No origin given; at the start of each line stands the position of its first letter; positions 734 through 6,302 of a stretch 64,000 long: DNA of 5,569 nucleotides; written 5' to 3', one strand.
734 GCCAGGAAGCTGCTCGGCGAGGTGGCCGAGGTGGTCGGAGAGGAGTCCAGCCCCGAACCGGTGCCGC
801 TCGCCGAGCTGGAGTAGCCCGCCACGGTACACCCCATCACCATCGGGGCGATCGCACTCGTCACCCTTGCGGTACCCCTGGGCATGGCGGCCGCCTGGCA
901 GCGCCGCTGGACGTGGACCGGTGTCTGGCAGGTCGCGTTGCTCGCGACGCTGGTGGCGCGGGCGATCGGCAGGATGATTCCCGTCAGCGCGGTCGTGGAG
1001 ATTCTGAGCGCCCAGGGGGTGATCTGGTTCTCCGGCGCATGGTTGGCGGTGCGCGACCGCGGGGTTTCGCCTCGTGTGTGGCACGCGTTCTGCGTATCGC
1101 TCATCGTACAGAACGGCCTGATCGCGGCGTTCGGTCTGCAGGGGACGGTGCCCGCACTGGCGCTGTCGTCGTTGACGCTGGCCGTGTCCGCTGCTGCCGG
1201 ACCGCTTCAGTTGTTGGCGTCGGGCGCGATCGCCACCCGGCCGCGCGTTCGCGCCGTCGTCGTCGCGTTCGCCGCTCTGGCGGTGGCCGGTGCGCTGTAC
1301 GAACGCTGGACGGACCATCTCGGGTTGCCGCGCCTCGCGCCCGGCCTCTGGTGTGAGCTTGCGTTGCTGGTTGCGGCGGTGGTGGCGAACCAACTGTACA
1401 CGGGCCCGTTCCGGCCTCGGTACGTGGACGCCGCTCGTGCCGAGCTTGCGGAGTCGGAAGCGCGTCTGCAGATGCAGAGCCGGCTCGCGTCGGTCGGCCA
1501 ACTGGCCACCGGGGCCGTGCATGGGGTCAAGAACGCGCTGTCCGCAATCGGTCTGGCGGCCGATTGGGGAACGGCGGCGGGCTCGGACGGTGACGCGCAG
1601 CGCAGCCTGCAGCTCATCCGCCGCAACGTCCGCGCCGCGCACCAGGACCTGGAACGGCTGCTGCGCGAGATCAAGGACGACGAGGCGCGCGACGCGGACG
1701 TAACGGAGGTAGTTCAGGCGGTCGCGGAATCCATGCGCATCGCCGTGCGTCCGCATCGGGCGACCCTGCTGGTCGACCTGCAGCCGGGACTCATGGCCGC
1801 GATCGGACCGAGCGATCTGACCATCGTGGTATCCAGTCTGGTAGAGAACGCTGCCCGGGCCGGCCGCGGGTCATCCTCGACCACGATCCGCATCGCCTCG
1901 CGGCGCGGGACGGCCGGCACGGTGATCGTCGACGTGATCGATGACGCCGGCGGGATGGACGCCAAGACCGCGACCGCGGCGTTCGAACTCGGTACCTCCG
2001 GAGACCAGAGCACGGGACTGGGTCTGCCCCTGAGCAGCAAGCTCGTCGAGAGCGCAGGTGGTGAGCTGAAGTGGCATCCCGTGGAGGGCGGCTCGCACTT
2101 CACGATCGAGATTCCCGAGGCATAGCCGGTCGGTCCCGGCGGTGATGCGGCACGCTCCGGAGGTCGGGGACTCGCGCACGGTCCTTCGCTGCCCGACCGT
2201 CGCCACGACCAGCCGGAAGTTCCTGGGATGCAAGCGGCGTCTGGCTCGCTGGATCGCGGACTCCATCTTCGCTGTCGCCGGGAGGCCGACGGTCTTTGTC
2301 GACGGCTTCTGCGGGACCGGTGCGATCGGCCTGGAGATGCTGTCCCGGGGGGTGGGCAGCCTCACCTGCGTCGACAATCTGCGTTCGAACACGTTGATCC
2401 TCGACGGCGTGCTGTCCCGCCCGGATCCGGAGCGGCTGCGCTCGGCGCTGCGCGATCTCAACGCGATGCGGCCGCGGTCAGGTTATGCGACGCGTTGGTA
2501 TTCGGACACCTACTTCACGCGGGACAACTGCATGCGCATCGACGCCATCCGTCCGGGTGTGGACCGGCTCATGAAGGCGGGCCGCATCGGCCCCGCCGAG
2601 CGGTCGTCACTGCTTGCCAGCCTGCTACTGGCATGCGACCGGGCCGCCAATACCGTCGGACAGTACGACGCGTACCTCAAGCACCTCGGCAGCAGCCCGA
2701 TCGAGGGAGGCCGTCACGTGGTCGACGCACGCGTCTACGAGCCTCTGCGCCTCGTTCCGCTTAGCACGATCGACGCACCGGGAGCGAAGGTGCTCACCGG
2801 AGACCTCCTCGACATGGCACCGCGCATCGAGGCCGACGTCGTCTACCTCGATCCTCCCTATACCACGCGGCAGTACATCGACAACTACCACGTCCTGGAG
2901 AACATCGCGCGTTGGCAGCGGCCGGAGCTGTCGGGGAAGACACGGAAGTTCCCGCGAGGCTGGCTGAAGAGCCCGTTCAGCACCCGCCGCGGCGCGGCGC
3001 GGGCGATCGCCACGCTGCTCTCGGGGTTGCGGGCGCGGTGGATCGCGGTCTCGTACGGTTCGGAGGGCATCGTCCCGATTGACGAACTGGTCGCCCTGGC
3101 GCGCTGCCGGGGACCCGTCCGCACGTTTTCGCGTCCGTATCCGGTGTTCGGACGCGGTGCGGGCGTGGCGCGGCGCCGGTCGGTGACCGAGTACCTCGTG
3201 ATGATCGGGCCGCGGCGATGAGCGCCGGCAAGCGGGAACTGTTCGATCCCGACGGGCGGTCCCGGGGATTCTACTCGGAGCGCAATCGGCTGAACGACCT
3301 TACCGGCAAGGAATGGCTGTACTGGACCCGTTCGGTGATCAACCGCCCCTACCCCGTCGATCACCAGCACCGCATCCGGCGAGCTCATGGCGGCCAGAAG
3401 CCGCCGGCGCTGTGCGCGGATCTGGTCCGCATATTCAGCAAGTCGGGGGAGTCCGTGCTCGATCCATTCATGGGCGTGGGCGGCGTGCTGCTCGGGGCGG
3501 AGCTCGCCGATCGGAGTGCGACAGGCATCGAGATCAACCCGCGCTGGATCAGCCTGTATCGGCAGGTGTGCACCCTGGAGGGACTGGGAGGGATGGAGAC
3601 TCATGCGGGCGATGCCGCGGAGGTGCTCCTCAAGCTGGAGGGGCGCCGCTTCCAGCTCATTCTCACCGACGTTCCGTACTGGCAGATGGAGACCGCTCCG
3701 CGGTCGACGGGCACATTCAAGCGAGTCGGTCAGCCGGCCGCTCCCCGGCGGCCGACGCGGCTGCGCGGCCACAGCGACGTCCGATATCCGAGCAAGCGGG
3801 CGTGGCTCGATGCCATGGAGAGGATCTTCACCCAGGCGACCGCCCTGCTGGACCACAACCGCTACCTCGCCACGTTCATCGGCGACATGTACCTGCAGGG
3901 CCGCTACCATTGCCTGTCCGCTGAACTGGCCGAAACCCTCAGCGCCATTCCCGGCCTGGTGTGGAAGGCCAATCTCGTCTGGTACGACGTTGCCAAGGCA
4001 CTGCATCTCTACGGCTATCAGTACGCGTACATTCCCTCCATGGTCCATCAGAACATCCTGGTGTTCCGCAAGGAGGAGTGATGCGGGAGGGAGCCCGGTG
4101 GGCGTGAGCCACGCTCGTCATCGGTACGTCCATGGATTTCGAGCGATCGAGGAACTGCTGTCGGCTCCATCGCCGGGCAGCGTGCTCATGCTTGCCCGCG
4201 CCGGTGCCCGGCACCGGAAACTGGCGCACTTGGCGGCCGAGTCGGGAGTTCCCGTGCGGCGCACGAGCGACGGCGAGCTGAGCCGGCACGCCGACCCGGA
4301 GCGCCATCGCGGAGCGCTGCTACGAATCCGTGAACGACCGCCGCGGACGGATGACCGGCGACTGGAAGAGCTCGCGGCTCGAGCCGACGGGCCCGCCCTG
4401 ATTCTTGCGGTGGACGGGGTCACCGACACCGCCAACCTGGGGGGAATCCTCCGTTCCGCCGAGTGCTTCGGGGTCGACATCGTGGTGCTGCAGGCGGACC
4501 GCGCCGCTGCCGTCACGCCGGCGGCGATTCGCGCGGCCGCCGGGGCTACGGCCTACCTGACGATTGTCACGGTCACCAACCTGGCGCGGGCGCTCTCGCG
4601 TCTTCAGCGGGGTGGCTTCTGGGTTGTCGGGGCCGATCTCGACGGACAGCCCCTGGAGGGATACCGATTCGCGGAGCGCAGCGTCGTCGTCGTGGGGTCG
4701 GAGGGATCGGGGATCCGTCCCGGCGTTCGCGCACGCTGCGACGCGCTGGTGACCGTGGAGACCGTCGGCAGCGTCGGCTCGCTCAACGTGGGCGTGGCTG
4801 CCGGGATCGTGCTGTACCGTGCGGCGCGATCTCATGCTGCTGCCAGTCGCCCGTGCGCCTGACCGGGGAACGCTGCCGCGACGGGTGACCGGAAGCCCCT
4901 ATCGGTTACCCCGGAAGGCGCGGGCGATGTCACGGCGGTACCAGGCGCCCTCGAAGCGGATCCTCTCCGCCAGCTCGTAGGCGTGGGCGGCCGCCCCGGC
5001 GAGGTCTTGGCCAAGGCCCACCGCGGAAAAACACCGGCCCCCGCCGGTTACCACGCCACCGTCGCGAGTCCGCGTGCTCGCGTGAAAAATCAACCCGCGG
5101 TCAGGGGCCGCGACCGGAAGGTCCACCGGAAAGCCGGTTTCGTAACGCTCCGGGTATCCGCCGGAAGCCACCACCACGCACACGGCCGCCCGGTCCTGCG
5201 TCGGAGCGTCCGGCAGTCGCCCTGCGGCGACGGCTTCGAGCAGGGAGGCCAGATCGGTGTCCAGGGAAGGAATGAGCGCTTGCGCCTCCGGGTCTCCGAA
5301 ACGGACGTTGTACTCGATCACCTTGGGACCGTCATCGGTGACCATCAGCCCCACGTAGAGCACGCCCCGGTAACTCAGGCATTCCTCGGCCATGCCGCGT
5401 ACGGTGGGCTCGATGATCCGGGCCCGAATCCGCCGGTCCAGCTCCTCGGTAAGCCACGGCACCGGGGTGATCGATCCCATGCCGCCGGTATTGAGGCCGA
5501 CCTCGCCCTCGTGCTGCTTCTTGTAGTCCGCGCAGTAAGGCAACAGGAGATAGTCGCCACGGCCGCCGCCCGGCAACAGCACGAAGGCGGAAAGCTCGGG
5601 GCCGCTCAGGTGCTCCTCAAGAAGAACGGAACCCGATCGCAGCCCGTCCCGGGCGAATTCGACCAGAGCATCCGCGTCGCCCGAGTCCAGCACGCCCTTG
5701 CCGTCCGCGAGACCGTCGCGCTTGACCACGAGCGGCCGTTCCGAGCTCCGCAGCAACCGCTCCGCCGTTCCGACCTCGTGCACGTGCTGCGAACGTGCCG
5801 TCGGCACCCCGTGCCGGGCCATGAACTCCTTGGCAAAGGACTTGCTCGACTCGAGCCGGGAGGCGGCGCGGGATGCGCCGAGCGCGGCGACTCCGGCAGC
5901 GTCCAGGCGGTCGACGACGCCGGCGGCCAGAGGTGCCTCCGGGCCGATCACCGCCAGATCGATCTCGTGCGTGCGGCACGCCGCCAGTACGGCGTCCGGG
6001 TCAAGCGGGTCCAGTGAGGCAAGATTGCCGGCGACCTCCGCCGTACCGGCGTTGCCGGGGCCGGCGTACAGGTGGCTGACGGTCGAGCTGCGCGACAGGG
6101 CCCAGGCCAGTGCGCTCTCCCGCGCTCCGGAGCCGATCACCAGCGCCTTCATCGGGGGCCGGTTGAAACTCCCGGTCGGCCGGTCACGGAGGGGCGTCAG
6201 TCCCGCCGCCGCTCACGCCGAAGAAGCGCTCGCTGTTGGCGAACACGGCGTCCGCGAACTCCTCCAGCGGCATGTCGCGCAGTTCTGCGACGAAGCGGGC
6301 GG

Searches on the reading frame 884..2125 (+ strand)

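Call 52: search_protein_families(library=pfam, proteins=[window:884-2125:+], max_evalue=0.00001)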
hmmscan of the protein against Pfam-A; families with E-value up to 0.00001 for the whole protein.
window:884-2125:+ (413 aa): 1 family
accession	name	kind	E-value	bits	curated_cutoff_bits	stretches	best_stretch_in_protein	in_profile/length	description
PF02518.31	HATPase_c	-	9.8e-13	49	26.4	1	310-412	4-109/111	Histidine kinase-, DNA gyrase B-, and HSP90-like ATPase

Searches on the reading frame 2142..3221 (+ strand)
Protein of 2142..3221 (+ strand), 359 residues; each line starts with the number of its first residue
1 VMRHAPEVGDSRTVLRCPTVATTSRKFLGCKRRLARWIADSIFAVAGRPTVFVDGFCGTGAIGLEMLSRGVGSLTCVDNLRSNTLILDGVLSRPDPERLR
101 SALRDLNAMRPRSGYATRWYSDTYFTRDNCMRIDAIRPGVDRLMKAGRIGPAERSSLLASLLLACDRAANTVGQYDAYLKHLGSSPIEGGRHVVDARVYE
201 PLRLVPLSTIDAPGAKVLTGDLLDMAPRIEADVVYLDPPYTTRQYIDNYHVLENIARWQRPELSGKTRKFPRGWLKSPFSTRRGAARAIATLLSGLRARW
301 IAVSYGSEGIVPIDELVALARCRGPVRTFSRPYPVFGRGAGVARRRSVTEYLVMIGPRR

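Call 52: search_protein_families(library=pfam, proteins=[window:2142-3221:+], max_evalue=0.00001)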
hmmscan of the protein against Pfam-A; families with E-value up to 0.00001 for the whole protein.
window:2142-3221:+ (359 aa): 2 families
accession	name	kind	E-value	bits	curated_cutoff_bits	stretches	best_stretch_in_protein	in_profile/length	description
PF02086.21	MethyltransfD12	-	7.4e-19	68.9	22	1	28-267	2-212/253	D12 class N6 adenine-specific DNA methyltransferase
PF03602.21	Cons_hypoth95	-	2.1e-10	41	24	0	46-82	39-75/182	Conserved hypothetical protein 95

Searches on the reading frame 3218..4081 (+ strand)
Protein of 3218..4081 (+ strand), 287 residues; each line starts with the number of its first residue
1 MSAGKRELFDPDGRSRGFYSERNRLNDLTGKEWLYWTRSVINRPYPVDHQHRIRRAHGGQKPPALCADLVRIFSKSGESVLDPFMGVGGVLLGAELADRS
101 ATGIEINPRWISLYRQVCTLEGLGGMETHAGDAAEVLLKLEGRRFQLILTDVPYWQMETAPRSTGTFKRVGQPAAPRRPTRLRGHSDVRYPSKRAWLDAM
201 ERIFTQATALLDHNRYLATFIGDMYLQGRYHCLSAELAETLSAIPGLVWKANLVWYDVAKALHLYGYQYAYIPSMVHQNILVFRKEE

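Call 52: search_protein_families(library=pfam, proteins=[window:3218-4081:+], max_evalue=0.00001)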
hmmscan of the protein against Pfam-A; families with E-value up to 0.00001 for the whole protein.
window:3218-4081:+ (287 aa): 1 family
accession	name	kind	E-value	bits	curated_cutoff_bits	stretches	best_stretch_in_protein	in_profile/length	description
PF01555.25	N6_N4_Mtase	-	8.4e-17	62.3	26.7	1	48-112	153-217/221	DNA methylase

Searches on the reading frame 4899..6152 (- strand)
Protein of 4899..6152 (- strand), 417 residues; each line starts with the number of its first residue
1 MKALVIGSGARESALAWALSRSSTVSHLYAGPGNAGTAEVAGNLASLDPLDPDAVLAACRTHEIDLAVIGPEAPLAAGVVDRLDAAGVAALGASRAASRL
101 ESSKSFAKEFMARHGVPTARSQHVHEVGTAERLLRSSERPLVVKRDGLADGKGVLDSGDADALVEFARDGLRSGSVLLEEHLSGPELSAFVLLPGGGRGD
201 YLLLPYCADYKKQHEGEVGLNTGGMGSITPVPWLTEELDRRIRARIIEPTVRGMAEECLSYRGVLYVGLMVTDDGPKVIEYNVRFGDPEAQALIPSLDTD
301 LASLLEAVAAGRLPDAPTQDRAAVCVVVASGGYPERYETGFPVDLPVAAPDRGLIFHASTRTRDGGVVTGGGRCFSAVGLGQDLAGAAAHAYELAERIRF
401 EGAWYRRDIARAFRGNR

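Call 52: search_protein_families(library=pfam, proteins=[window:4899-6152:-], max_evalue=0.00001)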
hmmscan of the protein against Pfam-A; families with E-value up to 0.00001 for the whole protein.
window:4899-6152:- (417 aa): 3 families
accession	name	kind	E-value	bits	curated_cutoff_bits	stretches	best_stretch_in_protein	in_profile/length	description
PF01071.24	GARS_A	-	1.6e-53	181.9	27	1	102-290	1-194/194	Phosphoribosylglycinamide synthetase, ATP-grasp (A) domain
PF02844.21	GARS_N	-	3.5e-30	105.1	29.5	1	1-101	1-100/100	Phosphoribosylglycinamide synthetase, N domain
PF02843.22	GARS_C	-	4.6e-26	91.4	34.8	1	323-411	1-91/92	Phosphoribosylglycinamide synthetase, C domain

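Call 55: find_homologous_proteins(query=window:4899-6152:-, max_evalue=1e-50)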
Query window:4899-6152:- (417 aa): 7899 proteins with E <= 1e-50 among 8000 candidates; the best 120 are listed.
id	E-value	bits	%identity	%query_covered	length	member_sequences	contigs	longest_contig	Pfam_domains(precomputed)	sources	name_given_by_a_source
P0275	2.2e-263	892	98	100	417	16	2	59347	PF02844.22,PF02843.23,PF01071.25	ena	-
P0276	3.2e-241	819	90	100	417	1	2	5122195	PF02844.22,PF02843.23,PF01071.25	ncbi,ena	-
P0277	3.7e-238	809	89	100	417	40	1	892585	PF02844.22,PF02843.23,PF01071.25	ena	-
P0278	2.2e-233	793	87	100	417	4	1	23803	PF02844.22,PF02843.23,PF01071.25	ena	-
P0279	2.2e-220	750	83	100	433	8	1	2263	PF02844.22,PF02843.23,PF01071.25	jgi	jgi:phosphoribosylamine--glycine ligase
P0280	1.3e-210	718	79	100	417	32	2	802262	PF02844.22,PF02843.23,PF01071.25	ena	-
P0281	1.2e-186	639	73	100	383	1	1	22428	PF02844.22,PF02843.23,PF01071.25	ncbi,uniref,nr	ncbi:Phosphoribosylamine--glycine ligase [Geodia barretti]|uniref:phosphoribosylamine--glycine ligas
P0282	5.0e-182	624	72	96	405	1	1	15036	PF02844.22,PF02843.23,PF01071.25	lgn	-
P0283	1.1e-181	623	68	99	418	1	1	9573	PF02844.22,PF02843.23,PF01071.25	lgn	-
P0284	2.1e-165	569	83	74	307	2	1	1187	PF02843.23,PF01071.25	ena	-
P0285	6.0e-134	465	53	100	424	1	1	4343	PF02844.22,PF02843.23,PF02655.20,PF01071.25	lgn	-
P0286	1.3e-129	451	51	99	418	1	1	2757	PF02844.22,PF02843.23,PF01071.25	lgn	-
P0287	5.1e-129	449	54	99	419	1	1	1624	PF02844.22,PF02843.23,PF01071.25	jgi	-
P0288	1.7e-128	447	51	100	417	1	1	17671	PF02844.22,PF02843.23,PF01071.25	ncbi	ncbi:phosphoribosylamine--glycine ligase [Salinispira pacifica]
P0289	2.6e-128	447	53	98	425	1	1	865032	PF02844.22,PF02843.23,PF01071.25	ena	-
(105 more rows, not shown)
